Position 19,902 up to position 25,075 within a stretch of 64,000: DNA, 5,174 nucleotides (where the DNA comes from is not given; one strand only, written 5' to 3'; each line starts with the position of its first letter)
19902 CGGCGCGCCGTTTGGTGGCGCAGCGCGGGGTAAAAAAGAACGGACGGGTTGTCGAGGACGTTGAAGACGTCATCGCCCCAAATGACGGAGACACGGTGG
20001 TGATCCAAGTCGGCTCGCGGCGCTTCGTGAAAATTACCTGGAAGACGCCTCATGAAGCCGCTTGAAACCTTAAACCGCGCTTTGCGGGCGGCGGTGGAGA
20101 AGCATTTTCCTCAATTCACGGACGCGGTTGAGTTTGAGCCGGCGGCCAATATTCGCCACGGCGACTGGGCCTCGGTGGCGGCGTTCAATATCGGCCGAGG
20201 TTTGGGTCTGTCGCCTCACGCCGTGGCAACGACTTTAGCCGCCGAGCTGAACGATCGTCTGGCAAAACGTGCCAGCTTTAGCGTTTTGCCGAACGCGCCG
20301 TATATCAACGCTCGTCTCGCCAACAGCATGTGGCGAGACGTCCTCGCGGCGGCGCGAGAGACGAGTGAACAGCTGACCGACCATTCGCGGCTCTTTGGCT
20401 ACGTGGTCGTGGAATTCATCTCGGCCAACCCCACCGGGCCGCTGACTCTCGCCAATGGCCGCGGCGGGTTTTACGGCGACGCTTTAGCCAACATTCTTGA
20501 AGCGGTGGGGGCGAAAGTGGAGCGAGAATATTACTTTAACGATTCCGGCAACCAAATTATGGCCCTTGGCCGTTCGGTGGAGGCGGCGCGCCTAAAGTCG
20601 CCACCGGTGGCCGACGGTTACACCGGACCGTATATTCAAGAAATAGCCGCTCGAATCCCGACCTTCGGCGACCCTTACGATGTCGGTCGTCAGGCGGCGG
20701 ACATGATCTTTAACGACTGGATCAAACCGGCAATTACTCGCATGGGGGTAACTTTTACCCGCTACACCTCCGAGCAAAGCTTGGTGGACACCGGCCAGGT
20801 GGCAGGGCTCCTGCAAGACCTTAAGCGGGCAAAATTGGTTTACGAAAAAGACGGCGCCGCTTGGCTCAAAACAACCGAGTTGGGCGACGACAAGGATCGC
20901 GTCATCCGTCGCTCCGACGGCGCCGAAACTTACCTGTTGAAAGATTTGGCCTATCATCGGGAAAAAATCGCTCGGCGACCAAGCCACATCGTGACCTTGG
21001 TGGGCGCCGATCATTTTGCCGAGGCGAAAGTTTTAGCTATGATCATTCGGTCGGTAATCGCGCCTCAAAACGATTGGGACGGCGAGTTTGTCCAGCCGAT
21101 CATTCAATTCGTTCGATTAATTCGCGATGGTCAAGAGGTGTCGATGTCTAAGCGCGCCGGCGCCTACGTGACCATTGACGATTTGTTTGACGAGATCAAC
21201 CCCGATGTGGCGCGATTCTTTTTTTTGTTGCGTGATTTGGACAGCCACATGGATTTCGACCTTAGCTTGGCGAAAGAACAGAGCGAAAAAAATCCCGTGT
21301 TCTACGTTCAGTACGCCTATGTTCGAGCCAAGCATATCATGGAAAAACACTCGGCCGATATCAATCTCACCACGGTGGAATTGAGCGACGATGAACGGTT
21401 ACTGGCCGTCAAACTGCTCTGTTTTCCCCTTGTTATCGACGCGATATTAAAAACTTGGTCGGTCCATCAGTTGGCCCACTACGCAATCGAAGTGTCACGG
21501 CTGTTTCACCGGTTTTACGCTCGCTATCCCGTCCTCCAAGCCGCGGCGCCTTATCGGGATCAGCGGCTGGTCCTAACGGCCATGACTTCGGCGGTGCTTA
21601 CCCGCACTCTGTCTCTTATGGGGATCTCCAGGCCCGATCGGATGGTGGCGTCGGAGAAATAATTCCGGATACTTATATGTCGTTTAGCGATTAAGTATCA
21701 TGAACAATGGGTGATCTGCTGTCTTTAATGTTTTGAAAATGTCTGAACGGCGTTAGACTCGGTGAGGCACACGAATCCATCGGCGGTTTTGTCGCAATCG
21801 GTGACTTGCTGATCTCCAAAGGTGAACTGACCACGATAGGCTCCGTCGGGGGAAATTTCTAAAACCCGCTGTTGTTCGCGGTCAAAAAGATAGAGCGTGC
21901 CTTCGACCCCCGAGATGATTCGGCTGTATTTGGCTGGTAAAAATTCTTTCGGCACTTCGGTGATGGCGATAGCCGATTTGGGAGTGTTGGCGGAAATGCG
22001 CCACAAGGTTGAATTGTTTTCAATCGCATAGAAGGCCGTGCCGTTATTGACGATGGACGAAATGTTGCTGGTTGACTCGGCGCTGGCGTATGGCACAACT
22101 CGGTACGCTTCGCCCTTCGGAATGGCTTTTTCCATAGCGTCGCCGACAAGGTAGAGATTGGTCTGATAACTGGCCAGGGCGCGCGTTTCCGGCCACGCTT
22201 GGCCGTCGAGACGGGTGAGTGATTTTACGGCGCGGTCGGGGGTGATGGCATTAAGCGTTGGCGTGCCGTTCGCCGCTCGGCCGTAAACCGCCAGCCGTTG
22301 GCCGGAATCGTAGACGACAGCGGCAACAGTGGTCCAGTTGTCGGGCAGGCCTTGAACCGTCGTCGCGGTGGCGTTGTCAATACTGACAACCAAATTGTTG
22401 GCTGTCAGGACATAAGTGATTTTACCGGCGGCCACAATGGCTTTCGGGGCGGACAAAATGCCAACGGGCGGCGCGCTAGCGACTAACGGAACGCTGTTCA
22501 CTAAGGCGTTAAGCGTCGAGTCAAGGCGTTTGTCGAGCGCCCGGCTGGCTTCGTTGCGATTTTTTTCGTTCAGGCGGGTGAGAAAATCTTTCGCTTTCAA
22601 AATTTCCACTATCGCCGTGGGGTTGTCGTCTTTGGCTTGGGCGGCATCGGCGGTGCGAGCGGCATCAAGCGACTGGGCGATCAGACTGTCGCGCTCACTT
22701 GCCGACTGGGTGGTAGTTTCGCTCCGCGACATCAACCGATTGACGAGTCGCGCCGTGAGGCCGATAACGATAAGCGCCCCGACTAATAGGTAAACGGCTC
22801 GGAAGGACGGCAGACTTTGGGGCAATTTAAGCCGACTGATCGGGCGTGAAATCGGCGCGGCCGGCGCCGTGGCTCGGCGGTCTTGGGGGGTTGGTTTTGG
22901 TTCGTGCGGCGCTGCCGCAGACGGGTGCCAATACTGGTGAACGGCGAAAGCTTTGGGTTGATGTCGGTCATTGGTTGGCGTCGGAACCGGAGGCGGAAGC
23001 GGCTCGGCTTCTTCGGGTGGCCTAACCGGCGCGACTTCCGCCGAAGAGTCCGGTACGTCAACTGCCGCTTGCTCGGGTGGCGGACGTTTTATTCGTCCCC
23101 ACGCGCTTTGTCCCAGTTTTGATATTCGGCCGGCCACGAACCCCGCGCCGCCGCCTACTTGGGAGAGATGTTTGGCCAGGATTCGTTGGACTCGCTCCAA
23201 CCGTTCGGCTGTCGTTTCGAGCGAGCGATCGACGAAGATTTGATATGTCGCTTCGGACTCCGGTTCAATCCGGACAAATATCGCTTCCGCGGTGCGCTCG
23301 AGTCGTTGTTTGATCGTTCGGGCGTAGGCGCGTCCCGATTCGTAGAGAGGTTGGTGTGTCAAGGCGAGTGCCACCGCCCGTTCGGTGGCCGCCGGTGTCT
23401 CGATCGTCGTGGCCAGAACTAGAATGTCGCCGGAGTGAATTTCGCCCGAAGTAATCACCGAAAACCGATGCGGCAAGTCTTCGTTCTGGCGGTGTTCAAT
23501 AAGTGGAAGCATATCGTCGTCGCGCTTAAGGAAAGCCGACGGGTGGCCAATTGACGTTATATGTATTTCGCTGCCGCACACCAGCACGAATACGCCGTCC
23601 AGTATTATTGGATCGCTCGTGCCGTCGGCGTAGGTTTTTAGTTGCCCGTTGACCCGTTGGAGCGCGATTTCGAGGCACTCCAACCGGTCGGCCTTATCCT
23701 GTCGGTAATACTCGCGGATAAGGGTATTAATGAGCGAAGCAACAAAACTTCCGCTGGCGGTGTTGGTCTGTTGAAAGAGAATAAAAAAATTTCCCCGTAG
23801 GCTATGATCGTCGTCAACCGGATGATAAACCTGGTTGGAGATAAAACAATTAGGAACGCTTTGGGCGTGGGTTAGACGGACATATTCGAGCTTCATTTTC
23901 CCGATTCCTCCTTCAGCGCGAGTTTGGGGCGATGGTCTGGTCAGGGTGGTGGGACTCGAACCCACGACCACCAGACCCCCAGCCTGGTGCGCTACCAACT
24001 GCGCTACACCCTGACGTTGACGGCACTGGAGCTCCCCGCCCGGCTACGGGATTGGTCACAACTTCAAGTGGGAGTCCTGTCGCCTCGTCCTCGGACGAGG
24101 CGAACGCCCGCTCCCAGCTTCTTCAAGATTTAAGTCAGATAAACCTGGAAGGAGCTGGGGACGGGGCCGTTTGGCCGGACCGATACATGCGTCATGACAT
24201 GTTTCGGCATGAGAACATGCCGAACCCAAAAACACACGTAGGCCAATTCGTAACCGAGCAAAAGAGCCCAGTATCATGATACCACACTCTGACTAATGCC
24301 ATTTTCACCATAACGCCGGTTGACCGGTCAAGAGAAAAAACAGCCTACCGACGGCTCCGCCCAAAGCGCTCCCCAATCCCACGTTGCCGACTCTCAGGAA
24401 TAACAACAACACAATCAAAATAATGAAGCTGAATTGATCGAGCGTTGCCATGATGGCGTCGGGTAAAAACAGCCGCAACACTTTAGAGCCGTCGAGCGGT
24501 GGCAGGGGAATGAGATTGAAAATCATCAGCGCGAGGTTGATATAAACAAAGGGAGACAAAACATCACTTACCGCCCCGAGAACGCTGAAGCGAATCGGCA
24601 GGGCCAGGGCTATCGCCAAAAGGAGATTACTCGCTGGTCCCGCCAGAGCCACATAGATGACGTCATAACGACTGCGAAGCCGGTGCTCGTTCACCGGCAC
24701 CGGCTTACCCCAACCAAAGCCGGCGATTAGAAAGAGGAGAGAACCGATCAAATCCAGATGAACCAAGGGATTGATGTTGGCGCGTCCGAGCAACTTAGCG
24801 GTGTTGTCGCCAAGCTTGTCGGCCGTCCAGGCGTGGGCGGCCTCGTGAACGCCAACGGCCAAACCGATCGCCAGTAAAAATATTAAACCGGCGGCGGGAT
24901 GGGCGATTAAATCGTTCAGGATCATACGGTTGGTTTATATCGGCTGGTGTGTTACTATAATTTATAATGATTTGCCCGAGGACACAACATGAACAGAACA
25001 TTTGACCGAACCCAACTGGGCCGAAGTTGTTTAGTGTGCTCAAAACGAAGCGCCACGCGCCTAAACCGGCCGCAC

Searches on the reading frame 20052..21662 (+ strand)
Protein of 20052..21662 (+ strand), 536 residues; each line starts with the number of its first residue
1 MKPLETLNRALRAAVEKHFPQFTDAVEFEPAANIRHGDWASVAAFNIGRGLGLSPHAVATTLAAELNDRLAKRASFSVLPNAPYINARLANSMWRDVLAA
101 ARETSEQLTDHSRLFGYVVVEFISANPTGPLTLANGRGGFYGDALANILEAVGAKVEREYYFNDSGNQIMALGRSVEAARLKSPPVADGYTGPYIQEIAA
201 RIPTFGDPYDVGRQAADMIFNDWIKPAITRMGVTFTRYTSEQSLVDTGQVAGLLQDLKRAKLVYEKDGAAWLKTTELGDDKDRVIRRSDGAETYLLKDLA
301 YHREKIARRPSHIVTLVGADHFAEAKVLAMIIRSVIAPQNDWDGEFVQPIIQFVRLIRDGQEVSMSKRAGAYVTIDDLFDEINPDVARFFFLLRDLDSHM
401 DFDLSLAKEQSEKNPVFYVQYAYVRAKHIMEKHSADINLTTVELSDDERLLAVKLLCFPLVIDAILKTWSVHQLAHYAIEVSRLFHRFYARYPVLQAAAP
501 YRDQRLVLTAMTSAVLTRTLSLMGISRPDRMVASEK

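Call 18: search_protein_families(library=pfam, proteins=[window:20052-21662:+], max_evalue=0.001)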
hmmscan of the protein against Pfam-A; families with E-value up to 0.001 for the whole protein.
window:20052-21662:+ (536 aa): 3 families
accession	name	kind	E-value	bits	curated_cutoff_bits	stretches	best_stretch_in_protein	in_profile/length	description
PF05746.21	DALR_1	-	2.9e-23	82.6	22.3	1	419-531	1-117/117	DALR anticodon binding domain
PF00750.26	tRNA-synt_1d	-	1.8e-13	50.6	23.3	1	230-381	153-297/349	tRNA synthetases class I (R), catalytic domain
PF03485.21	Arg_tRNA_synt_N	-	9.7e-06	26.6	21.5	1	6-87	2-83/85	Arginyl tRNA synthetase N terminal domain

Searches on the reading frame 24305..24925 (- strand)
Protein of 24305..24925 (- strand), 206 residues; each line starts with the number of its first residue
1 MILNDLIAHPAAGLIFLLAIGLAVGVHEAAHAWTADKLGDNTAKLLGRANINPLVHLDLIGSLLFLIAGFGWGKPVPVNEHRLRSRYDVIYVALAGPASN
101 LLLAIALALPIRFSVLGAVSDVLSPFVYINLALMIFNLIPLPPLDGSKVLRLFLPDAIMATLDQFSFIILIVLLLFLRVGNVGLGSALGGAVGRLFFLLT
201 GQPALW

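Call 18: search_protein_families(library=pfam, proteins=[window:24305-24925:-], max_evalue=0.001)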
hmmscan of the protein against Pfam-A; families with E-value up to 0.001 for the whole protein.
window:24305-24925:- (206 aa): 1 family
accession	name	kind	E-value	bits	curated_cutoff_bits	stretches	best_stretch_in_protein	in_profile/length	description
PF02163.28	Peptidase_M50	-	1.3e-13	51.2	27.2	2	119-171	159-215/221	Peptidase family M50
